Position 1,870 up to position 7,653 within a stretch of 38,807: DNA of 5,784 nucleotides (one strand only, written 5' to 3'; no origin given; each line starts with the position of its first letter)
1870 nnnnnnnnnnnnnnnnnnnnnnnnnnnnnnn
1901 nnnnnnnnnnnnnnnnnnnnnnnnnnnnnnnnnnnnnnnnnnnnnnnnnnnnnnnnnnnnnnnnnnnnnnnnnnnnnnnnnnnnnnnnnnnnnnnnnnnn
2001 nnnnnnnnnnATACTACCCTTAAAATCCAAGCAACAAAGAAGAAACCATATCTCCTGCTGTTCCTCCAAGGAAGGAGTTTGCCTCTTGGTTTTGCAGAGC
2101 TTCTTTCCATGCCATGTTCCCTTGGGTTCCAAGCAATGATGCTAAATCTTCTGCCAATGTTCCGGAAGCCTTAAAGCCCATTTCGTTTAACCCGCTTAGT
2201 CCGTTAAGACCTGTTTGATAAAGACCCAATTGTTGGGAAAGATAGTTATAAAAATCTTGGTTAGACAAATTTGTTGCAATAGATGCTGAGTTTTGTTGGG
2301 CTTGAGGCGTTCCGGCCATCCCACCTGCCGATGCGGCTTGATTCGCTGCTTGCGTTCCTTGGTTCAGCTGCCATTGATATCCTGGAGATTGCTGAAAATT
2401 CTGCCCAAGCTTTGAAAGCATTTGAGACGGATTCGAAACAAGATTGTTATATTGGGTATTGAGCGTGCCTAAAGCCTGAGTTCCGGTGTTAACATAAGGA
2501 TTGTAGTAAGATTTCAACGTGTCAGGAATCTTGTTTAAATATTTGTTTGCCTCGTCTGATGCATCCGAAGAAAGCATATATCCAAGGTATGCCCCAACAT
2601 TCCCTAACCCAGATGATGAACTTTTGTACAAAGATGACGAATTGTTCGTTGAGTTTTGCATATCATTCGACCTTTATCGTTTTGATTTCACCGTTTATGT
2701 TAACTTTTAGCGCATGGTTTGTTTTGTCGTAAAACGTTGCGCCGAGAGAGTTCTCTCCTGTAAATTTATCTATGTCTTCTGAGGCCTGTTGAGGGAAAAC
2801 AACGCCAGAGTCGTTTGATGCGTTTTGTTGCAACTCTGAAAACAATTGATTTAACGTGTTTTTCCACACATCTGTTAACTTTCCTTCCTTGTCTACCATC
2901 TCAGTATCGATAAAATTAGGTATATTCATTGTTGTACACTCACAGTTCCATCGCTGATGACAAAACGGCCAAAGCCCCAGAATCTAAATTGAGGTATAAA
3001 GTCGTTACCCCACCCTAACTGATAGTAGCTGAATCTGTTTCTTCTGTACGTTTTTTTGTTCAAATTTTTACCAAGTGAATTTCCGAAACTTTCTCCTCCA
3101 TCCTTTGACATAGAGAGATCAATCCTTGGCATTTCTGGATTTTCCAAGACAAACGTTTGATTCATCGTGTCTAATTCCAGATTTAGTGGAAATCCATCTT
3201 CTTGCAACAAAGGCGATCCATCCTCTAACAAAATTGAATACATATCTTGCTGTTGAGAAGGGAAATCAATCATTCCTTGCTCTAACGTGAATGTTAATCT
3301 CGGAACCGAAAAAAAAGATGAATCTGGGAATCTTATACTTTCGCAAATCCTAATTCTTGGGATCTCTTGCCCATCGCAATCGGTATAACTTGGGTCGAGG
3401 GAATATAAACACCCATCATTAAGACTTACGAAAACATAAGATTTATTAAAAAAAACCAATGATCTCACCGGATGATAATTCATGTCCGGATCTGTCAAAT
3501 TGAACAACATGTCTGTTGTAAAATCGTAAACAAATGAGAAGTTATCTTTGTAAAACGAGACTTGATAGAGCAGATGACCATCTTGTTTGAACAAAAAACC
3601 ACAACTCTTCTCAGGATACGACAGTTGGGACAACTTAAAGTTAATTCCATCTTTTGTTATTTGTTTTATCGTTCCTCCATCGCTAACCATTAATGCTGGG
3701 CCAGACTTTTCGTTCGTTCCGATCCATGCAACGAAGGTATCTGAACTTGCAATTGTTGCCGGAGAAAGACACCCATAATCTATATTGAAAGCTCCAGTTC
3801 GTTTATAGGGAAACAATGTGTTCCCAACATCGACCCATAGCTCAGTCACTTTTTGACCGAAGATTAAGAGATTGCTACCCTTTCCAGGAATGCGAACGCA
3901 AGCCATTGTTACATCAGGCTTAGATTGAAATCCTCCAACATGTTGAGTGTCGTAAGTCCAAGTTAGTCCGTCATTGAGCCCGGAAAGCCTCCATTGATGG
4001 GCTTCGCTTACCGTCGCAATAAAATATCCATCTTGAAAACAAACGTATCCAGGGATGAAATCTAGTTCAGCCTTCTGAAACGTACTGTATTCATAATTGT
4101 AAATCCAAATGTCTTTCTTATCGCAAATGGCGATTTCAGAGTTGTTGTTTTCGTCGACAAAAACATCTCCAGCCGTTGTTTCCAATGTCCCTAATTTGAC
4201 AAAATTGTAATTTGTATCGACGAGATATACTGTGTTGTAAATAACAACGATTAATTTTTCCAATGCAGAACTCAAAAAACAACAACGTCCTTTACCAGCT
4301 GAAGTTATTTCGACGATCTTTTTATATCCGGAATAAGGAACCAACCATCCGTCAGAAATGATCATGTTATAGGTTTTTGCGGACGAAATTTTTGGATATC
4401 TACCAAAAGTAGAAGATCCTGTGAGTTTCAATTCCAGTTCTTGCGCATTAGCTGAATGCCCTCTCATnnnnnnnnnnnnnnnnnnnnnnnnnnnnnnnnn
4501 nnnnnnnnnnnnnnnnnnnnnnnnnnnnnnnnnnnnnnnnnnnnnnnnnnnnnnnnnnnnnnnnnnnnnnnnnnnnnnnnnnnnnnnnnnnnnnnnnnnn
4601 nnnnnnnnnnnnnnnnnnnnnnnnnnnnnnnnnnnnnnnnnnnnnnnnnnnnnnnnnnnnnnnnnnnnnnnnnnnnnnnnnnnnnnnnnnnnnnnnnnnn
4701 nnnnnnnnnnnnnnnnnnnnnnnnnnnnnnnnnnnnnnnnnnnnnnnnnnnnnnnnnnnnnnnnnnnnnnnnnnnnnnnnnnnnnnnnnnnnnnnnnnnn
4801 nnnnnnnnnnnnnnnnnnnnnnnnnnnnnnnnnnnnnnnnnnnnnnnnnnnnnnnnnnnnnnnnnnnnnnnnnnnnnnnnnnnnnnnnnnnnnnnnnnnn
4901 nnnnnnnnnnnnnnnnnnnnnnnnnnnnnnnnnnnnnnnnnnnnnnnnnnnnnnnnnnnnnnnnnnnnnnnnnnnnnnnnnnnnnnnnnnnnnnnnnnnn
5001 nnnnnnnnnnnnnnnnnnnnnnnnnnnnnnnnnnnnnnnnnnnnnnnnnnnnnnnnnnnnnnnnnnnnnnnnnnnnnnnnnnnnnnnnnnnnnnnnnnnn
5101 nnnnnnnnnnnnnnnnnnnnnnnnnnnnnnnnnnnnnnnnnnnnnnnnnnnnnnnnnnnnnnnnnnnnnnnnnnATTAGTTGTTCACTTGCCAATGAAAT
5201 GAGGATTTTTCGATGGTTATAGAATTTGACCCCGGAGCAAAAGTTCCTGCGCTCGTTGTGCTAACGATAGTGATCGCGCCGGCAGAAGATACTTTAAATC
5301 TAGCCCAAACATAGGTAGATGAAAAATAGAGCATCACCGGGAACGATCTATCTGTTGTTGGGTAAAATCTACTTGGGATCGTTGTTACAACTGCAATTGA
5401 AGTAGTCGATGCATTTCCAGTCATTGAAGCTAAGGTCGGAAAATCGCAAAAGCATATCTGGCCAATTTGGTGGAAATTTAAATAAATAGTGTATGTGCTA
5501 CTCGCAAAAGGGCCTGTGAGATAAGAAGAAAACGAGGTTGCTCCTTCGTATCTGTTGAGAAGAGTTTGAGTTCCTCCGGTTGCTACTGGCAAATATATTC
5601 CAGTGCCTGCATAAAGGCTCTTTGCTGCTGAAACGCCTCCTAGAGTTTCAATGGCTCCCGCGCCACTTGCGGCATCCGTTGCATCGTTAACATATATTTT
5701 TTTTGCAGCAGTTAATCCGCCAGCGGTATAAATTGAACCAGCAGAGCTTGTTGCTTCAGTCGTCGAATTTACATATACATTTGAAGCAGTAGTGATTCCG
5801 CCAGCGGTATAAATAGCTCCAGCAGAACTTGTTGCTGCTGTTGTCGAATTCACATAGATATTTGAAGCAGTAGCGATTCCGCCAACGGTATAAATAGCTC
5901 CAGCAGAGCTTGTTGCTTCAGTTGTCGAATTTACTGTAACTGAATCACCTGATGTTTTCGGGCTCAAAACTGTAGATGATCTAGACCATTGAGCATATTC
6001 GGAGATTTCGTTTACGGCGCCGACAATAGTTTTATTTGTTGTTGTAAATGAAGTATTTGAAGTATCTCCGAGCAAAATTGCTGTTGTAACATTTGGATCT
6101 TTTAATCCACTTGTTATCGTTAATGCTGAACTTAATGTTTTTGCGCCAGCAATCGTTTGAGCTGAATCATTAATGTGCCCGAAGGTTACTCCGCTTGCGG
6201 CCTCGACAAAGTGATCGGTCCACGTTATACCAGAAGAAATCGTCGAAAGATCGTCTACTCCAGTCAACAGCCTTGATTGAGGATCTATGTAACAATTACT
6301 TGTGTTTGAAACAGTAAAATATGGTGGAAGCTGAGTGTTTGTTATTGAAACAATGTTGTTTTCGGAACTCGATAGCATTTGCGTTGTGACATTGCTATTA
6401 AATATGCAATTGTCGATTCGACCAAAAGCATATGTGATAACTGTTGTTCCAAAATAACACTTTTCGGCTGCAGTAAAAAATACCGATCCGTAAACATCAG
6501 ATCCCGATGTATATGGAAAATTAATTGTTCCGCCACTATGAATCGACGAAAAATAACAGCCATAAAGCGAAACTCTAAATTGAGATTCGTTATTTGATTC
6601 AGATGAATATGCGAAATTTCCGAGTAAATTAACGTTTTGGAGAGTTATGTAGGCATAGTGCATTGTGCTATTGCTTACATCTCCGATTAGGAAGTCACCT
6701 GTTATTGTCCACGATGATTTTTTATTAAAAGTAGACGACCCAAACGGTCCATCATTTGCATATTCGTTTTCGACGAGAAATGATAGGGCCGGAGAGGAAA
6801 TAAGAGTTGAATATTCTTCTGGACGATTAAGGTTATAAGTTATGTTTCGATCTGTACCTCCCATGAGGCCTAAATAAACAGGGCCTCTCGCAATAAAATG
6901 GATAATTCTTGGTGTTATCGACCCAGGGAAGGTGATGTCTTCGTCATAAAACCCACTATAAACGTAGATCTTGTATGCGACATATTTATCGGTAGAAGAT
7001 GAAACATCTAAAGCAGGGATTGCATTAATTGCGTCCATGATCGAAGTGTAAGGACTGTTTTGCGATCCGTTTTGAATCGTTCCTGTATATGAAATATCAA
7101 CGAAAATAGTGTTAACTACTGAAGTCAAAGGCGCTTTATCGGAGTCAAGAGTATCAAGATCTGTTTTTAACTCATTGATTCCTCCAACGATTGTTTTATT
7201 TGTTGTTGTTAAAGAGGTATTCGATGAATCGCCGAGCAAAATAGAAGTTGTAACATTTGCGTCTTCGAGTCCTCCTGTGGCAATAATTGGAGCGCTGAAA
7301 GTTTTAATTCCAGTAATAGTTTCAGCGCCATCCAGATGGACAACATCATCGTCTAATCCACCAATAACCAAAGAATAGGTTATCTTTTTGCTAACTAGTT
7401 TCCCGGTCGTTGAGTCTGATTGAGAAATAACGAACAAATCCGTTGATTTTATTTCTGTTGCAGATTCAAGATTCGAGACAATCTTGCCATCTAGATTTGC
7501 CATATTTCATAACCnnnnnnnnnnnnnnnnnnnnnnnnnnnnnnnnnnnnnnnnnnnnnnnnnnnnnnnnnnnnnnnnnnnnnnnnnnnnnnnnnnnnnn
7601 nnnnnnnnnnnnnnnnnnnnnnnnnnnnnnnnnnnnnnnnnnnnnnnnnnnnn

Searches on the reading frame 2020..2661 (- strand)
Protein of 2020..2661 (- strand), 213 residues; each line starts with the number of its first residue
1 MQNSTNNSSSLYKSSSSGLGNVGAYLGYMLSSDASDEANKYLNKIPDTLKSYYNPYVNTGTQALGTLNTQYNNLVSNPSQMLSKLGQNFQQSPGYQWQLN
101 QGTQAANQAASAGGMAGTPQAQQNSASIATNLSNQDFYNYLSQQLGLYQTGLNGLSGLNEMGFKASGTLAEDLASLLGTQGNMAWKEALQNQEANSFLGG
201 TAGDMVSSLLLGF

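Call 24: search_protein_families(library=phrogs, proteins=[window:2020-2661:-], max_evalue=0.01)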
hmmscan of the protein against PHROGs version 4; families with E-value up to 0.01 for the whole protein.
window:2020-2661:- (213 aa): 1 family
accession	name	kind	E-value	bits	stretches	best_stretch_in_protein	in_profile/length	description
phrog_598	-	DNA, RNA and nucleotide metabolism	2.1e-10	41.7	1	20-203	23-199/240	DNA ejection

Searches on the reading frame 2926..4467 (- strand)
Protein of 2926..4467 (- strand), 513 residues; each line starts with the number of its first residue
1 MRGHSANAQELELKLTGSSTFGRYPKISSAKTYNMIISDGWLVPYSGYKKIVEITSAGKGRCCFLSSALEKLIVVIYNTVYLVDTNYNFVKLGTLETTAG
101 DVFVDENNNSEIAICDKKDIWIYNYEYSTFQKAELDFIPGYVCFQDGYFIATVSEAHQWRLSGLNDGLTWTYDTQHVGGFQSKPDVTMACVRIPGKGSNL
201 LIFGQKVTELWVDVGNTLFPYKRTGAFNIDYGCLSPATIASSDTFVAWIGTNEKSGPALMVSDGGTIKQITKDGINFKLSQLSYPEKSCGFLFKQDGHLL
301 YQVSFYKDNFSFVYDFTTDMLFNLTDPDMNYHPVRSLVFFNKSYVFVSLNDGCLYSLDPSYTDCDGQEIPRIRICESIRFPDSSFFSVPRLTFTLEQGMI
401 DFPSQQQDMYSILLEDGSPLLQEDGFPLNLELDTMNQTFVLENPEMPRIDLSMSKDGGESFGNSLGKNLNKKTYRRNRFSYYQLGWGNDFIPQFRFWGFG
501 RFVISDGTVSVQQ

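Call 10: search_protein_families(library=phrogs, proteins=[window:2926-4467:-], max_evalue=0.001)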
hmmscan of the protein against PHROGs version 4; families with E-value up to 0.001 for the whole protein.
window:2926-4467:- (513 aa): 1 family
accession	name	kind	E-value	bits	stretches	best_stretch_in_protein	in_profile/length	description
phrog_578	-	connector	5.4e-37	128.4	1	34-489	36-446/486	head closure Hc3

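Call 11: search_protein_families(library=pfam, proteins=[window:2926-4467:-], max_evalue=0.001)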
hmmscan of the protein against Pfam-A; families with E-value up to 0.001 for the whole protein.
window:2926-4467:- (513 aa): 0 families

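Call 32: find_homologous_proteins(query=window:2926-4467:-, max_evalue=1e-10)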
Query window:2926-4467:- (513 aa): 1171 proteins with E <= 1e-10 among 5620 candidates; the best 120 are listed.
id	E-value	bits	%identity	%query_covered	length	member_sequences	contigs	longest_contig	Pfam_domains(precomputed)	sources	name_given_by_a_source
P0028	0.0e+0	1199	100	100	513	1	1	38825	PF11134.14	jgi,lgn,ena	-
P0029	5.4e-179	614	53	100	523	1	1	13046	PF11134.14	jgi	jgi:hypothetical protein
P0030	1.2e-170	587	53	99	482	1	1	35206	PF11134.14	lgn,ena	-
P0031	3.4e-167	575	51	100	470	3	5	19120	PF11134.14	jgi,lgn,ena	jgi:hypothetical protein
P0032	4.3e-167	575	52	100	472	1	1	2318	PF11134.14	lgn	-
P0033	3.7e-166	572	52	98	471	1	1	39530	PF11134.14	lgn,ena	-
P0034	5.5e-166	571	51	100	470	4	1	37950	PF11134.14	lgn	-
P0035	1.4e-165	570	50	100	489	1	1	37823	PF11134.14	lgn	-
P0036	3.1e-165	569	50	100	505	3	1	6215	PF11134.14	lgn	-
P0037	9.2e-165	567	51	100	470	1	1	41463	PF11134.14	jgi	jgi:hypothetical protein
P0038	2.0e-164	566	48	100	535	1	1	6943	PF11134.14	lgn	-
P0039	2.6e-164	566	47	100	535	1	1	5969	PF11134.14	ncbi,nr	ncbi:MAG: hypothetical protein PHV62_08085 [Sulfuricurvum sp.]|nr:hypothetical protein [Sulfuricurvu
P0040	5.3e-164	565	48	100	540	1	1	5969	PF11134.14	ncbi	-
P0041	6.6e-164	564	51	98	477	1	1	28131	PF11134.14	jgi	jgi:hypothetical protein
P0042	1.1e-162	560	50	100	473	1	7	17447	PF11134.14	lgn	-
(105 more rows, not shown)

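Call 33: find_encoding_contigs(protein=P0030, flank=10000, max_places=2)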
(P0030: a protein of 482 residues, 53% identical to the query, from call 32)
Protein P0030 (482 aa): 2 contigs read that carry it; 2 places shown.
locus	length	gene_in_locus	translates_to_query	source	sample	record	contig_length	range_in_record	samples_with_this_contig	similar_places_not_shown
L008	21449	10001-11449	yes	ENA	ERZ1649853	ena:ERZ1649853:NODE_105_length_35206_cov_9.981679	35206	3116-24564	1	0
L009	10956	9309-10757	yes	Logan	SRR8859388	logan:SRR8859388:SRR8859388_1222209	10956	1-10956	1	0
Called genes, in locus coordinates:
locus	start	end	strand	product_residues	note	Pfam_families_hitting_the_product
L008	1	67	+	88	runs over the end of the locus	PF03118:RNA_pol_A_CTD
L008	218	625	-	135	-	-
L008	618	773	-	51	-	-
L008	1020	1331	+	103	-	PF00216:Bac_DNA_binding, PF14908:HU-CCDC81_euk_1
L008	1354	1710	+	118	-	PF00216:Bac_DNA_binding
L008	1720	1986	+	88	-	-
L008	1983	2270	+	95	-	-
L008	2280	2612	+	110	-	-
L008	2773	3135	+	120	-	-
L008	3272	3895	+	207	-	PF08238:Sel1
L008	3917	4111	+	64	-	-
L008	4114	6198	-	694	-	PF16510:P22_portal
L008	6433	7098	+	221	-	-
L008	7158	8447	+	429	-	-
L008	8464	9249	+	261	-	-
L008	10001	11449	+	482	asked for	PF11134:Phage_stabilise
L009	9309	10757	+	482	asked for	PF11134:Phage_stabilise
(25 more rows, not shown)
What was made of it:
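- One relative carries a Sel1-repeat gene (call 33).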

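Call 34: find_encoding_contigs(protein=P0033, flank=10000, max_places=2)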
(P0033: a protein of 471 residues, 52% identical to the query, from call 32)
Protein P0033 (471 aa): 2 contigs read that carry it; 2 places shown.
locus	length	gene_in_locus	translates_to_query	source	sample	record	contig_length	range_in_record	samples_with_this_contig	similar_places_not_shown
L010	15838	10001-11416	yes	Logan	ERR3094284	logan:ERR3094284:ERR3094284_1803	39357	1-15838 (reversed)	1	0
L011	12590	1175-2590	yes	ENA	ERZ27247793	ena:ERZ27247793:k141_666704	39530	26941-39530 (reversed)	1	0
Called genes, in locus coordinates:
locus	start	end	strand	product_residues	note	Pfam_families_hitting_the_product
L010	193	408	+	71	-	-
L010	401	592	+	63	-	-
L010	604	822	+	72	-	-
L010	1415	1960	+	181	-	PF03592:Terminase_2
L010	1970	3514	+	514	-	-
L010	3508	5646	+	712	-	PF16510:P22_portal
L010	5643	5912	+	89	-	-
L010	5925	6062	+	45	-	-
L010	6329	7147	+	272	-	-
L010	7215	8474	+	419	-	-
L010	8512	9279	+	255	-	-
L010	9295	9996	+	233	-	-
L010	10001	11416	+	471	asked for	PF11134:Phage_stabilise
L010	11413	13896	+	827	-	-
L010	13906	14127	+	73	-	-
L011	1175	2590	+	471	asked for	PF11134:Phage_stabilise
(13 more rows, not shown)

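Call 35: find_encoding_contigs(protein=P0029, flank=10000, max_places=2)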
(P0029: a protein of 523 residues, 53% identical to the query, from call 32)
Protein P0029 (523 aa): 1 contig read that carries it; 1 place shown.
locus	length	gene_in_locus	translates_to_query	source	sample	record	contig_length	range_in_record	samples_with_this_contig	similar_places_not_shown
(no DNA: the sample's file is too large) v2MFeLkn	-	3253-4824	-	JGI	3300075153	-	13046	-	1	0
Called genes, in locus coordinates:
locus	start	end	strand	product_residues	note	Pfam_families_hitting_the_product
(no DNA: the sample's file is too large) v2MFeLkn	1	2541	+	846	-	?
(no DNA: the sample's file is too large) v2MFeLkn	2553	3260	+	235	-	-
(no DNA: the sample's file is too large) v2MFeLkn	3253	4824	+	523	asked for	PF11134:Phage_stabilise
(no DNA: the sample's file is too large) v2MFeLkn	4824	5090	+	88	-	-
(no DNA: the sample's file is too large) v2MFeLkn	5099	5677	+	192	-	-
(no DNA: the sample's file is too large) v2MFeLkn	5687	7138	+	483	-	-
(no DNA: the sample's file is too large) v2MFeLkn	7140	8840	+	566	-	-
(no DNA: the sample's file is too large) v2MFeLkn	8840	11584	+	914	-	-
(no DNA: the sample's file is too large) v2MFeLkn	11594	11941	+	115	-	-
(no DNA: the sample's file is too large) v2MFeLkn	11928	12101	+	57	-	-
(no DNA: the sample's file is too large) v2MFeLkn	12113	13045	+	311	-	?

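Call 55: find_related_loci(query=A2, collection=genome_contigs, flank=10000)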
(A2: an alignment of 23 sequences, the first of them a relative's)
Query A2 (513 aa) in genome_contigs; peptide patterns used: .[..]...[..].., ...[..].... (x = any residue, [..] = any of these).
72 stretches matched a pattern; 12 encode a relative of the query (tblastn E <= 1e-3); 12 distinct loci.
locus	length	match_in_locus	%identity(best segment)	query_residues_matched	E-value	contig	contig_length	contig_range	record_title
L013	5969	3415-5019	47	1-513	2e-173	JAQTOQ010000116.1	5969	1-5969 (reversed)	MAG: Sulfuricurvum sp. isolate STA_91 NODE_31608_length_5969_cov_2.108696_Sandtown_A, whole genome shotgun sequence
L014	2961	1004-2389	46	7-511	7e-161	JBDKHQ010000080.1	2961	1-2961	MAG: Pseudomonadota bacterium isolate flintriver_2019_sw_WHONDRS-S19S_0015_B_bin.75 scaffold_1654063, whole genome shotg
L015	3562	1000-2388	45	6-511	5e-157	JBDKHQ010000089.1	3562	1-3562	MAG: Pseudomonadota bacterium isolate flintriver_2019_sw_WHONDRS-S19S_0015_B_bin.75 scaffold_1852383, whole genome shotg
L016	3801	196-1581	46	7-511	1e-154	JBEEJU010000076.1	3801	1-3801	MAG: Pseudomonadota bacterium isolate cobbmillcreek_2019_sw_WHONDRS-S19S_0090_B_bin.17 scaffold_854823, whole genome sho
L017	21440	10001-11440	43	9-512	1e-134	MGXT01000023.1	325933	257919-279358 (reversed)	MAG: Gammaproteobacteria bacterium RIFCSPHIGHO2_12_FULL_35_23 rifcsphigho2_12_scaffold_8, whole genome shotgun sequence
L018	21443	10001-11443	41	5-513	1e-128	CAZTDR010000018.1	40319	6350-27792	MAG TPA_asm: uncultured Coxiellaceae bacterium isolate SRP193066_co1_1 genome assembly, contig: NODE_1154_length_40319_c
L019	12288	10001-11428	42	10-511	3e-124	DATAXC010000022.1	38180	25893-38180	MAG TPA_asm: Gammaproteobacteria bacterium isolate SMAG_U5642 k141_959277, whole genome shotgun sequence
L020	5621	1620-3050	39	10-513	3e-121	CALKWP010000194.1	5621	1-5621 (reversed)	MAG TPA_asm: uncultured Methanomassiliicoccales archaeon isolate SRR6007446_bin.11_CONCOCT_v1.1_MAG genome assembly, con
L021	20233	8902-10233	38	9-497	2e-113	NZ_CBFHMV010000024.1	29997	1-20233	MAG: Flavobacterium sp. isolate AGTU_45_bin_2_strict AGTU_45_bin_2_strict_c24, whole genome shotgun sequence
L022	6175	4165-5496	38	9-497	2e-107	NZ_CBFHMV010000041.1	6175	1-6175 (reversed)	MAG: Flavobacterium sp. isolate AGTU_45_bin_2_strict AGTU_45_bin_2_strict_c43, whole genome shotgun sequence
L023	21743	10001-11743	47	10-513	2e-98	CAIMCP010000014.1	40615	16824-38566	uncultured Candidatus Saccharibacteria bacterium isolate Kiruna2_bin-2349 genome assembly, contig: bin-2349:014/130, who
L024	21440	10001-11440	36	1-510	2e-109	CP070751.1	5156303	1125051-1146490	MAG: Thermoplasmata archaeon isolate bin33 chromosome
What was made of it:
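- gp10-like homologues occur in a Rickettsiella genome, a Coxiellaceae MAG and low-GC Gammaproteobacteria MAGs (calls 32, 55). The host assignment is weak: identities are 41-46% and MAG binning is unreliable (the same family also appears in 'Asgard', 'Saccharibacteria' and 'Flavobacterium' bins; calls 32, 55).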

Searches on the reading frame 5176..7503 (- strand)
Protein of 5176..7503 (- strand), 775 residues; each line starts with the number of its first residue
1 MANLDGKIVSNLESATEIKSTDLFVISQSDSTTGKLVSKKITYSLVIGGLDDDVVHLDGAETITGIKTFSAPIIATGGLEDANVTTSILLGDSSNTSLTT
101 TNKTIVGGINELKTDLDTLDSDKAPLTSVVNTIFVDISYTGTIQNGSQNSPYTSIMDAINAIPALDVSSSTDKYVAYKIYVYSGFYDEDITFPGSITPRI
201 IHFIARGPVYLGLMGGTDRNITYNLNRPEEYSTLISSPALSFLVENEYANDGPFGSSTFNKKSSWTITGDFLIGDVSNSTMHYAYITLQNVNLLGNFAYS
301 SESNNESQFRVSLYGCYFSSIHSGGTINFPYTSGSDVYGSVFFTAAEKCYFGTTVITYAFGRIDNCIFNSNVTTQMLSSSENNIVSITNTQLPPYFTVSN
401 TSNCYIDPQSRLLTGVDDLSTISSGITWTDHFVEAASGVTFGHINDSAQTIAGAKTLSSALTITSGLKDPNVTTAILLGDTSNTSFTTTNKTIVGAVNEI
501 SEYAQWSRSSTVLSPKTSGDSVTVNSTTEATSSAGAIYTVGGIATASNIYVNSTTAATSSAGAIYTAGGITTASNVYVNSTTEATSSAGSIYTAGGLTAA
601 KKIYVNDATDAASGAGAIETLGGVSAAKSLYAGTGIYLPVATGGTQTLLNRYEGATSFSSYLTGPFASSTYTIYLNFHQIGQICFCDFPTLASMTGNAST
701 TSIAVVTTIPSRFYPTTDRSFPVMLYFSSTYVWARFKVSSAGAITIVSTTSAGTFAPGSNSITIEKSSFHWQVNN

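Call 10: search_protein_families(library=phrogs, proteins=[window:5176-7503:-], max_evalue=0.001)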
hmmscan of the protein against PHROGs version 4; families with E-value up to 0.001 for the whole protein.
window:5176-7503:- (775 aa): 1 family
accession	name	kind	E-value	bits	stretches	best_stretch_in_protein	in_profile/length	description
phrog_4577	-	tail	0.00057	20.2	1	133-194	123-179/340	tail protein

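Call 11: search_protein_families(library=pfam, proteins=[window:5176-7503:-], max_evalue=0.001)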
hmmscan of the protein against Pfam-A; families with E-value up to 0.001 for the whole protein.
window:5176-7503:- (775 aa): 0 families
